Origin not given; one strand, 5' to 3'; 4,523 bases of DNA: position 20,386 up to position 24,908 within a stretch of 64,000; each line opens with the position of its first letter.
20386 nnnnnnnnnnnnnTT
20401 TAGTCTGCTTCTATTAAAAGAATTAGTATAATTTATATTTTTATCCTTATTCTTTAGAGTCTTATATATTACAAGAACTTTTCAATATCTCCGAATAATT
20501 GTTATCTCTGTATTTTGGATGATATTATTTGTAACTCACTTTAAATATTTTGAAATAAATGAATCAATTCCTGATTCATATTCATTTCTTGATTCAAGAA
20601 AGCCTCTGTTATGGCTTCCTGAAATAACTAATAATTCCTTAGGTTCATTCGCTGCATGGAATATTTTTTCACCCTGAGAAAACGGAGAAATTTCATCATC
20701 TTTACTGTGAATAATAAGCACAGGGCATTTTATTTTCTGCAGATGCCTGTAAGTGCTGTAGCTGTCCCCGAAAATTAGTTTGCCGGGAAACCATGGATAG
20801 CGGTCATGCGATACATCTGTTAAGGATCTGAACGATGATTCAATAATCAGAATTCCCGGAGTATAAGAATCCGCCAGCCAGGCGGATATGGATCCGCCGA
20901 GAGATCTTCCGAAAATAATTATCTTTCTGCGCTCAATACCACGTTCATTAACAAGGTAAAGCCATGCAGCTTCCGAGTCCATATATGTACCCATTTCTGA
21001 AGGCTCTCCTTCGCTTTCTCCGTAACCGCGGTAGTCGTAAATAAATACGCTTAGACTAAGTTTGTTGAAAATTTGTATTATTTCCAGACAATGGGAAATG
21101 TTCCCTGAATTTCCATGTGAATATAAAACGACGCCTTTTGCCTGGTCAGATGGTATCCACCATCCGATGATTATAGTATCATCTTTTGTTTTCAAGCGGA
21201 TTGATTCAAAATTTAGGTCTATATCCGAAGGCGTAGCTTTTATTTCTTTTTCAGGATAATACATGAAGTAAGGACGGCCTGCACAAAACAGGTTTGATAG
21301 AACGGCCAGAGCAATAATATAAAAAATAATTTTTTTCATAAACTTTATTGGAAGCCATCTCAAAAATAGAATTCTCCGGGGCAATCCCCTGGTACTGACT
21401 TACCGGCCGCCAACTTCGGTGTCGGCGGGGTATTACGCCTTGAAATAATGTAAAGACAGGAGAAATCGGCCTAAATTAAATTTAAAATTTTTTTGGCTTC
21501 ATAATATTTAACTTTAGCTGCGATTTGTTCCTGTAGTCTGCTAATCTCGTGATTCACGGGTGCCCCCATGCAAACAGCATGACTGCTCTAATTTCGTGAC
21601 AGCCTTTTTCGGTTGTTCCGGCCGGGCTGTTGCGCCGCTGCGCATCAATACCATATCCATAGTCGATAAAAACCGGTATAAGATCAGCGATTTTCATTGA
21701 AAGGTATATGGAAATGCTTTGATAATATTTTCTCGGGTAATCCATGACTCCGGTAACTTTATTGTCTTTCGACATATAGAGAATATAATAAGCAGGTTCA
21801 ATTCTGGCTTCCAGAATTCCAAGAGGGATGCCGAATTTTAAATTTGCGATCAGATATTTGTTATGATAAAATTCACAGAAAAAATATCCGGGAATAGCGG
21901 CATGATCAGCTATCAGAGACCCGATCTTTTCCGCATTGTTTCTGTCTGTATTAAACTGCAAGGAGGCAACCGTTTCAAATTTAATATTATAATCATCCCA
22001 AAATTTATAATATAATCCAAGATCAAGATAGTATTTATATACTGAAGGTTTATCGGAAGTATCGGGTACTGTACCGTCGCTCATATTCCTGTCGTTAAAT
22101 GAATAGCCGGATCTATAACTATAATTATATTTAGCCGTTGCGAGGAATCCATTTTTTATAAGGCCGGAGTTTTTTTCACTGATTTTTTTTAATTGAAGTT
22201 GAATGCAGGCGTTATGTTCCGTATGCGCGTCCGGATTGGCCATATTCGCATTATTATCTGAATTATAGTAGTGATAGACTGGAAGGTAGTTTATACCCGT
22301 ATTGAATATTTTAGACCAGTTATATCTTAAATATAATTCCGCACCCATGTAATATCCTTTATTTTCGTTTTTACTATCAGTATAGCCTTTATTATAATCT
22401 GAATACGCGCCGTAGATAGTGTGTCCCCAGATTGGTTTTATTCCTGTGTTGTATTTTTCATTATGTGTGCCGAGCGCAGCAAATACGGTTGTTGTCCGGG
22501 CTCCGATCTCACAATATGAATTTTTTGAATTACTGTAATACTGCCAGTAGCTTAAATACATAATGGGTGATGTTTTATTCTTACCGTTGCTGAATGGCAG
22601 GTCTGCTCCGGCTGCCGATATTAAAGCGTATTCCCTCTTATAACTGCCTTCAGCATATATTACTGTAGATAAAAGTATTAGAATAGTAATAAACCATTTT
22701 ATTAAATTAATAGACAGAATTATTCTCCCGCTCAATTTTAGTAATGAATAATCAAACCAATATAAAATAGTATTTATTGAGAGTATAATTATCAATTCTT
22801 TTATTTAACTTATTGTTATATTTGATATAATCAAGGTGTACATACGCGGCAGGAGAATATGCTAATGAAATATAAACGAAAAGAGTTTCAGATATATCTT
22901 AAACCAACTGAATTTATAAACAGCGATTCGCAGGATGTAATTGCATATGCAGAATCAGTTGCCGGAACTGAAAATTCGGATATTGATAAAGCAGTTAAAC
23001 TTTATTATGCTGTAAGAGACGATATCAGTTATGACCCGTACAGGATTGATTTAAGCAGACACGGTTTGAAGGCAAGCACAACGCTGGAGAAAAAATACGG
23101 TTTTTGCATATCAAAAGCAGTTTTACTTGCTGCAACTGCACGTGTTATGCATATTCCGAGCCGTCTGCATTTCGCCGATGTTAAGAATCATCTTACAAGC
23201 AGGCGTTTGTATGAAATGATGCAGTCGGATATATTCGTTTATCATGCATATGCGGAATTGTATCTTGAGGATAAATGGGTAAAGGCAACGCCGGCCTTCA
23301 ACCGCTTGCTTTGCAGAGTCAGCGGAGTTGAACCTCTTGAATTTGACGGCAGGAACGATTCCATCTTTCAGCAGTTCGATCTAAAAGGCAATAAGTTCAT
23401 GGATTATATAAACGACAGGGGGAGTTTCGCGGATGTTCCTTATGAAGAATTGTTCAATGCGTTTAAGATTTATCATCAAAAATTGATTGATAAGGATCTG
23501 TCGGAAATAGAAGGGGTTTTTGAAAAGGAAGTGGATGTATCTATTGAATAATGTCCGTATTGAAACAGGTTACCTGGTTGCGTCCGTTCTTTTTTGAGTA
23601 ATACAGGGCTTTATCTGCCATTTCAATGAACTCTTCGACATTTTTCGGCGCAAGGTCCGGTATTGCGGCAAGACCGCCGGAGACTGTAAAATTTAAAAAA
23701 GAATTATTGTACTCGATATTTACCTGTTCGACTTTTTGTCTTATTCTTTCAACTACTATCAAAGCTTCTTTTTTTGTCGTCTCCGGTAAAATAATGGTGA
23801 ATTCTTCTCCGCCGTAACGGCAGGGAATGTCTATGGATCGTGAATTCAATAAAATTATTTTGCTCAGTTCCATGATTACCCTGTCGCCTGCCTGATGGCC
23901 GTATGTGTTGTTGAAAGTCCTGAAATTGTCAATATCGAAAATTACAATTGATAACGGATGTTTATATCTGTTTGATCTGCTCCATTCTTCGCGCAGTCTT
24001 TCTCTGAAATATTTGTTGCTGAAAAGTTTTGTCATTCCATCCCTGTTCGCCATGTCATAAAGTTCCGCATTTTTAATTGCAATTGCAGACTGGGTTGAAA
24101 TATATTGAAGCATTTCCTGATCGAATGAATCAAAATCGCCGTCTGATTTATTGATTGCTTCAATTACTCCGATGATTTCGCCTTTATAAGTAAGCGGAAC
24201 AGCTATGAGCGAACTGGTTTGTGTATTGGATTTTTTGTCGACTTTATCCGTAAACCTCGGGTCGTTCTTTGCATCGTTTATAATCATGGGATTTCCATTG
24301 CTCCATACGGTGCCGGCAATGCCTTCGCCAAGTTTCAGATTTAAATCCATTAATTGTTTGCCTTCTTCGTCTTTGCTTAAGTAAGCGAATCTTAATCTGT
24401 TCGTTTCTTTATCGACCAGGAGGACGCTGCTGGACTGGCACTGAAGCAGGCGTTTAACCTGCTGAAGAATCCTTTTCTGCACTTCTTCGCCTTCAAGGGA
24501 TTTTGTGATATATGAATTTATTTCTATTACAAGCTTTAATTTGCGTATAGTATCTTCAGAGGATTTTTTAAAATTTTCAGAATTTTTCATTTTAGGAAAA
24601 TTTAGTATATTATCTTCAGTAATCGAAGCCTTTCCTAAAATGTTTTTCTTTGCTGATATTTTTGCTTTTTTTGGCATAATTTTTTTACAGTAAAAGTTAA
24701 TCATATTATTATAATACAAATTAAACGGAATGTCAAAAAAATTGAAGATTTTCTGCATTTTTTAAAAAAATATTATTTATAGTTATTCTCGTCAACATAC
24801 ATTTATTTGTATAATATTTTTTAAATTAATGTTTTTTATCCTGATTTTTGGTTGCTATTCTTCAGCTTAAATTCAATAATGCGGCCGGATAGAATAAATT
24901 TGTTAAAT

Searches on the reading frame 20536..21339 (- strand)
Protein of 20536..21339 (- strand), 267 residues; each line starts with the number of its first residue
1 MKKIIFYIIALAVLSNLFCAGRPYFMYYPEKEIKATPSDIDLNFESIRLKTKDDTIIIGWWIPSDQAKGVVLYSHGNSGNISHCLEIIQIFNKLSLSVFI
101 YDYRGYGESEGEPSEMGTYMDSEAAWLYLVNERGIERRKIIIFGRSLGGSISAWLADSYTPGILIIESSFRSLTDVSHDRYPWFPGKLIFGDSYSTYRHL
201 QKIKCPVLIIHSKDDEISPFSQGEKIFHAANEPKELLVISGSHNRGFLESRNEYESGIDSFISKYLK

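Call 67: search_protein_families(library=pfam, proteins=[window:20536-21339:-], max_evalue=0.00001)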
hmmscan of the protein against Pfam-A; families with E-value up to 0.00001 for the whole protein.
window:20536-21339:- (267 aa): 4 families
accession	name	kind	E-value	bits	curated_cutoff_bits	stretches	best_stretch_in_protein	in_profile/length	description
PF12146.15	Hydrolase_4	-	4.8e-16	59.2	27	1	66-161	2-99/239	Serine aminopeptidase, S33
PF00561.26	Abhydrolase_1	-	3.9e-10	40.3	25.8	1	70-161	2-91/245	alpha/beta hydrolase fold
PF00326.27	Peptidase_S9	-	3.2e-08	33.8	22.6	1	118-232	44-172/213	Prolyl oligopeptidase family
PF12697.13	Abhydrolase_6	-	4.1e-06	28.1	26.3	0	89-168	19-93/217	Alpha/beta hydrolase family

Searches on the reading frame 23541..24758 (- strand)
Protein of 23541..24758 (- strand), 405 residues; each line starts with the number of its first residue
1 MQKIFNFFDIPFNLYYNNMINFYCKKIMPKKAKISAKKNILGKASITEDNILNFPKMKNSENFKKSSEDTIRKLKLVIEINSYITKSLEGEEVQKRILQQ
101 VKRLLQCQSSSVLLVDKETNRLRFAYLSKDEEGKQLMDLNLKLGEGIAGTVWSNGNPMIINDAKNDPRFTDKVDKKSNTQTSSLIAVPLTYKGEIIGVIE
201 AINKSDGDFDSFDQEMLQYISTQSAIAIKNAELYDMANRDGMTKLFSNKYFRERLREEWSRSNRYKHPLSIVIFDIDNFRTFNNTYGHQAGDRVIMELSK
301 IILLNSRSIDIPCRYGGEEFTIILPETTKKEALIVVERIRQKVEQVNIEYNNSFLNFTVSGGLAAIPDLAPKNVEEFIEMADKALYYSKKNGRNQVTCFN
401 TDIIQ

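Call 67: search_protein_families(library=pfam, proteins=[window:23541-24758:-], max_evalue=0.00001)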
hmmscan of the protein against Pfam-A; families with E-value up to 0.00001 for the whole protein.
window:23541-24758:- (405 aa): 4 families
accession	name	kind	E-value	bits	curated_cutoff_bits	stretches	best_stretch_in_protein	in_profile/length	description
PF00990.26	GGDEF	-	6.4e-43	146.8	23.8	1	237-395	1-161/161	Diguanylate cyclase, GGDEF domain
PF01590.32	GAF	-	1.3e-19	71.5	22.4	1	91-228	3-133/133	GAF domain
PF13185.12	GAF_2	-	1.2e-18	68.1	28.6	1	91-228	5-135/136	GAF domain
PF13492.12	GAF_3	-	4.7e-11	43.7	27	1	92-230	4-129/129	GAF domain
